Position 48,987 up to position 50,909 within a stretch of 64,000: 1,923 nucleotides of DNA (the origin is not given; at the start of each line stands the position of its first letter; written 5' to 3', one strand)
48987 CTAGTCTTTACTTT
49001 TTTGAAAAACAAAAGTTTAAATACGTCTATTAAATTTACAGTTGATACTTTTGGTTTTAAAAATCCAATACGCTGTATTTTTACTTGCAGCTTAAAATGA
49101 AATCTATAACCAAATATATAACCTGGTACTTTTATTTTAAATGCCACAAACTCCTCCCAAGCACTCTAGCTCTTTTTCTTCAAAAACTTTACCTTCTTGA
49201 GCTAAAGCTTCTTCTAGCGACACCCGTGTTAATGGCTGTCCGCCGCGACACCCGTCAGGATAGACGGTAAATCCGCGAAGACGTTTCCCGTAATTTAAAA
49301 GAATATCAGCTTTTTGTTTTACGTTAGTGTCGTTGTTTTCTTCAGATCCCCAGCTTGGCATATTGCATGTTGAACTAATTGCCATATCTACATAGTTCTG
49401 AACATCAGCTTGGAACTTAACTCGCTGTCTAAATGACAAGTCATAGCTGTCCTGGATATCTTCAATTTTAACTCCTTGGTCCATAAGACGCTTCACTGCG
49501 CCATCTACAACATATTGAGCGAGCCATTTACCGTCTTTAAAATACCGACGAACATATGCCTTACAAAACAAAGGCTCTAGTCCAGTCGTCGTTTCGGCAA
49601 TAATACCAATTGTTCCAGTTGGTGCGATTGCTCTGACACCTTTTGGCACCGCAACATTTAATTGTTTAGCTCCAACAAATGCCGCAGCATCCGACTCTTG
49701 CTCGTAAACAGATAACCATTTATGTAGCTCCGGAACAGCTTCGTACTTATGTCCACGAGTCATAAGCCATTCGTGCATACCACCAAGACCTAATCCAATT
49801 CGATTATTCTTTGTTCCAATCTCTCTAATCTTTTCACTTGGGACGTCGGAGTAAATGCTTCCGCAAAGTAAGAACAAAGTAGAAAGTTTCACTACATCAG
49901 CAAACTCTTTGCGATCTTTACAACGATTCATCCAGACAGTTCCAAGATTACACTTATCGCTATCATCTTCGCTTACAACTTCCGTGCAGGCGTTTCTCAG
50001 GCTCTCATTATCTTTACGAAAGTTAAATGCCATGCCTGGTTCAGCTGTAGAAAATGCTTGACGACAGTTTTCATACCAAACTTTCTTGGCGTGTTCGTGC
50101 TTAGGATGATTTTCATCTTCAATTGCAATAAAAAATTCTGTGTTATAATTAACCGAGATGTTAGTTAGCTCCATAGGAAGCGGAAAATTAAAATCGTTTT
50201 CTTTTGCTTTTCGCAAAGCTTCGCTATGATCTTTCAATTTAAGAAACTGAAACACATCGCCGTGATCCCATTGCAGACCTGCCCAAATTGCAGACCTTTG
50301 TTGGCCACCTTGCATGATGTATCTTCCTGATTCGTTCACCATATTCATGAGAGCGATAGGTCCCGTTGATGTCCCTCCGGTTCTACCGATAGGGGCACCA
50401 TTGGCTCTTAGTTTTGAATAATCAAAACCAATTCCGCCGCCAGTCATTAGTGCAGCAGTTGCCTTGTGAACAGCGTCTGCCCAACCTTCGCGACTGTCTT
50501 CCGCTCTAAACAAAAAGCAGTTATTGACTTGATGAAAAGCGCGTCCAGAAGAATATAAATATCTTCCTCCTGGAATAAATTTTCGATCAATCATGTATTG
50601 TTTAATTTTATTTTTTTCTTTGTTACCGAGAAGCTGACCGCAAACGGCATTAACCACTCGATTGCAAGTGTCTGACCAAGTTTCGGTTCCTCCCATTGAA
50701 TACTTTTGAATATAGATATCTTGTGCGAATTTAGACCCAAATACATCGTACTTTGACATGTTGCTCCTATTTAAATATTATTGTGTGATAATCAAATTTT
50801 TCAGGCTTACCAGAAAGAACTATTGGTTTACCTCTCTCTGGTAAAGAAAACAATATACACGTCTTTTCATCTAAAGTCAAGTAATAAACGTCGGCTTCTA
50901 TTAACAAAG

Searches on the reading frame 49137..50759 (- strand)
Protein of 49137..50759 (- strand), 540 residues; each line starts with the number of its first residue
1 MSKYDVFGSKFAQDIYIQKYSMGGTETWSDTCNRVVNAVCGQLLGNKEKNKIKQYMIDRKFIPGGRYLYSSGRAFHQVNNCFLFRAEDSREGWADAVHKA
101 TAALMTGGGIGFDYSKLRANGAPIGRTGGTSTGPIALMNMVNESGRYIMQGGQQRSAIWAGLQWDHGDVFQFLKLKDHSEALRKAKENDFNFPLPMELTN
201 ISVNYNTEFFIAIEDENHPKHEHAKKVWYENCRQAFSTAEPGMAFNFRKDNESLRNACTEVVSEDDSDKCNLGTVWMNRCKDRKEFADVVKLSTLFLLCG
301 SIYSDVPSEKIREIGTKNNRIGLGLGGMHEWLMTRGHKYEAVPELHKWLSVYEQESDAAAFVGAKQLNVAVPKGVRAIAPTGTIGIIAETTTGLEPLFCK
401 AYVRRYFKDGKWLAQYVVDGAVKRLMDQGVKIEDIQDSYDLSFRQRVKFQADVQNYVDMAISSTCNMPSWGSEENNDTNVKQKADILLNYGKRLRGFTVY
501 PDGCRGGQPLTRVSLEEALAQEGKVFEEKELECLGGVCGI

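Call 12: search_dna_similar(query=window:49137-50759:-, collection=phages, mode=protein, max_rows=15)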
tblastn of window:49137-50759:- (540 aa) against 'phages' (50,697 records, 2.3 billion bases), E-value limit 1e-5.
Records with a match: 1748; places in all: 1748; records where one place covers at least 80% of the query: 904.
Best place of each record, by identity: <60% 1748.
By first word of the organism name: Mycobacterium 709; Staphylococcus 225; Streptomyces 129; Bacillus 100; Pseudomonas 79; Listeria 52; Rhodococcus 45; Caulobacter 37; Bacteroides 33; Halorubrum 29; and 59 more.
By host as written in the record: Mycobacterium smegmatis mc2 155 524; Mycobacterium smegmatis mc#155 96; Staphylococcus aureus 90; - 89; Listeria monocytogenes 41; Rhodococcus erythropolis RIA 643 37; Mycobacterium smegmatis mc2155 30; Streptomyces griseus ATCC 10137 29; and 284 more.
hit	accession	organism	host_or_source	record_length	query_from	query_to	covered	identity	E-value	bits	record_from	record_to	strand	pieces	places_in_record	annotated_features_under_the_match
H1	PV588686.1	Streptomyces phage pSt2308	Streptomyces turgidiscabies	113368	9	539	98%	50.9%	1e-150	483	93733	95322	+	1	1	ribonucleotide reductase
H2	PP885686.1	Tunturiibacter phage Tunturi_3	Tunturiibacter psychrotolerans X5P2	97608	9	539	98%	50.9%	7e-158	504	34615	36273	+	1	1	ribonucleoside-diphosphate reductase large subunit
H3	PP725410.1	Streptomyces phage GiJojo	Streptomyces mirabilis NRRL B-2400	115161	9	539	98%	49.9%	9e-148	475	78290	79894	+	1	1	135: ribonucleotide reductase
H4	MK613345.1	Roseobacter phage CRP-3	Rhodobacteraceae bacterium FZCC0040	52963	6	540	99%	49.5%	3e-162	516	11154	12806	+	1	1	adenosylcobalamin-dependent ribonucleoside-triphosphate reductase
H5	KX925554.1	Streptomyces phage BRock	Streptomyces sp. 5a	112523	9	539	98%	49.4%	2e-150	483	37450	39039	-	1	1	ribonucleotide-diphosphate reductase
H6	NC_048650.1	Streptomyces phage BRock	Streptomyces sp. 5a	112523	9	539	98%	49.4%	2e-150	483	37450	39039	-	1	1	ribonucleotide-diphosphate reductase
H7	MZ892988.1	Roseobacter phage CRP-212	Rhodobacteraceae bacterium FZCC0040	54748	6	540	99%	48.6%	4e-159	507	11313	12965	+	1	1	putative ribonucleoside-diphosphate reductase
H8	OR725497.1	Streptomyces phage LuckySocke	Streptomyces lividans JI 1326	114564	9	539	98%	48.2%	2e-146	471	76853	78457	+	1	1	141: ribonucleotide reductase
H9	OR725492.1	Streptomyces phage Alone3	Streptomyces lividans JI 1326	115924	9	539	98%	48.2%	2e-146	471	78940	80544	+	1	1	146: ribonucleotide reductase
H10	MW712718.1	Mycobacterium phage Scout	Mycobacterium smegmatis mc#155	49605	84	540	85%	27.7%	1e-27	124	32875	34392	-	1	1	51: ribonucleotide reductase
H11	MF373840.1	Mycobacterium phage Fred313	Mycobacterium smegmatis mc#155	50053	84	540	85%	27.7%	1e-27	124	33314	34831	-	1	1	51: ribonucleotide reductase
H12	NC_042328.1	Mycobacterium phage HelDan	Mycobacterium smegmatis mc2 155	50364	84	540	85%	27.7%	1e-27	124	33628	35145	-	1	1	51: ribonucleotide reductase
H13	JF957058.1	Mycobacterium phage HelDan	Mycobacterium smegmatis mc2 155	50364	84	540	85%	27.7%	1e-27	124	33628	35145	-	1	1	51: ribonucleotide reductase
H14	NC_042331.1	Mycobacterium phage Benedict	Mycobacterium smegmatis mc2 155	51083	84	540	85%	27.6%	3e-25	116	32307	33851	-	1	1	46: ribonucleotide reductase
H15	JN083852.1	Mycobacterium phage Benedict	Mycobacterium smegmatis mc2 155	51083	84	540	85%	27.6%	3e-25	116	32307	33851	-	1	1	46: ribonucleotide reductase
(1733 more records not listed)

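Call 13: search_protein_families(library=pfam, proteins=[window:49137-50759:-], max_evalue=0.01)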
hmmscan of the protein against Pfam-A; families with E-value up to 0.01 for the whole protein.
window:49137-50759:- (540 aa): 2 families
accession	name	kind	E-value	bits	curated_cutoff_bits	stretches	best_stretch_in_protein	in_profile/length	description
PF02867.20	Ribonuc_red_lgC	-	8.7e-51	173.6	23.9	2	80-341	2-304/523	Ribonucleotide reductase, barrel domain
PF21995.1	RNR-II_ins_dom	-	5e-05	23.9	27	1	75-142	28-101/107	B12-dependent ribonucleotide reductase, insertion domain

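Call 16: find_encoding_contigs(protein=window:49137-50759:-, flank=10000, max_places=8)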
Protein window:49137-50759:- (540 aa): no gene with exactly this product is on record in the collection.

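Call 17: find_related_loci(query=window:49137-50759:-, collection=viral_contigs, flank=10000)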
Query window:49137-50759:- (540 aa) in viral_contigs; peptide patterns used: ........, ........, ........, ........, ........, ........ (x = any residue, [..] = any of these).
44 stretches matched a pattern; 41 encode a relative of the query (tblastn E <= 1e-3); 41 distinct loci.
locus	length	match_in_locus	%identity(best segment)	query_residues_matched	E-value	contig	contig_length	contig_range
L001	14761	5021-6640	79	1-540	0e+0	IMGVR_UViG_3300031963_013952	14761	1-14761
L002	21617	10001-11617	78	2-540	0e+0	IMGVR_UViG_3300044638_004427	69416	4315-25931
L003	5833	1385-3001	78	2-540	0e+0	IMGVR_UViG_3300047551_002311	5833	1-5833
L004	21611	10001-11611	77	4-540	0e+0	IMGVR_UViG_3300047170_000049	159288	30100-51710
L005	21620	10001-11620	76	1-540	0e+0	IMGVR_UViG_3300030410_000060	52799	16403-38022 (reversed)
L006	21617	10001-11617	76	2-540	0e+0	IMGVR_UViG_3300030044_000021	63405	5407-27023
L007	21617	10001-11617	76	2-540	0e+0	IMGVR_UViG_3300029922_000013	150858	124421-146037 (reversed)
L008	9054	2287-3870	77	2-529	0e+0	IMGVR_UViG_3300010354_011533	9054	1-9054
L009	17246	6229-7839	77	4-540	0e+0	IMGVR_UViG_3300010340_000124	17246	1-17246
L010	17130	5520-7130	77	4-540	0e+0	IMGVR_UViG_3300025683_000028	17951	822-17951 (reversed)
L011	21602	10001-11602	76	7-540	0e+0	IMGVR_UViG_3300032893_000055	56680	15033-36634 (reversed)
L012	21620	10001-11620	76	2-540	0e+0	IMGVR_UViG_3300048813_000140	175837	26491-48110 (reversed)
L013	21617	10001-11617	76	1-540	0e+0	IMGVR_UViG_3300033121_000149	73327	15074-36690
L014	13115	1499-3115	76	2-540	0e+0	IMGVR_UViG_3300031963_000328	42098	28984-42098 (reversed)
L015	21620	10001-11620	75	1-540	0e+0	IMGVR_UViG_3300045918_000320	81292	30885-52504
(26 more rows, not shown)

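Call 66: list_cluster_members(proteins=[P0002, P0003, P0008, P0013, P0010, window:49137-50759:-, window:53396-54187:-, window:53396-54199:-])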
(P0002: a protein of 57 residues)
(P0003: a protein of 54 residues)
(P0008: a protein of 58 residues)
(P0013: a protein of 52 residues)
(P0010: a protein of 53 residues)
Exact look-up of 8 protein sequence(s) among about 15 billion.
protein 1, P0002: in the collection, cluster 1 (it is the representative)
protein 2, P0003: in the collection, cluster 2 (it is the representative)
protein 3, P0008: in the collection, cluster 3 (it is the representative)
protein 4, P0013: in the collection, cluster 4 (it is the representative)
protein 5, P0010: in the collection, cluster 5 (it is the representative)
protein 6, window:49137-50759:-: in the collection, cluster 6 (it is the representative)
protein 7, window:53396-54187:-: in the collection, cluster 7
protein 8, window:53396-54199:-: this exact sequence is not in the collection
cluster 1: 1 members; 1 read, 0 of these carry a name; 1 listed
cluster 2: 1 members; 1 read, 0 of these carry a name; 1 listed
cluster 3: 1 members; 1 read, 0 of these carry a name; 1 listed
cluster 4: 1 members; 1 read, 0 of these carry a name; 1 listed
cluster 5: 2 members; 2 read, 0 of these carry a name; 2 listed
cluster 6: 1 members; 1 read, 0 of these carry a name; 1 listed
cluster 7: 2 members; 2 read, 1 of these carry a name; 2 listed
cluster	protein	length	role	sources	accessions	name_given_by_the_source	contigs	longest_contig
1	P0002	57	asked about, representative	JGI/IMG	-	-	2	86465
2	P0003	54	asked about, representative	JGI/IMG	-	-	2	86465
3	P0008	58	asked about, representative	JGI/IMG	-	-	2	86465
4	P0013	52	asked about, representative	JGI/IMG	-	-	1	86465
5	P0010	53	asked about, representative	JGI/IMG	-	-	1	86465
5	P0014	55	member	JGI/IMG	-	-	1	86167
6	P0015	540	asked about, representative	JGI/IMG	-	-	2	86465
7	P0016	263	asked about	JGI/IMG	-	-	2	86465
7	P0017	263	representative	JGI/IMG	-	hypothetical protein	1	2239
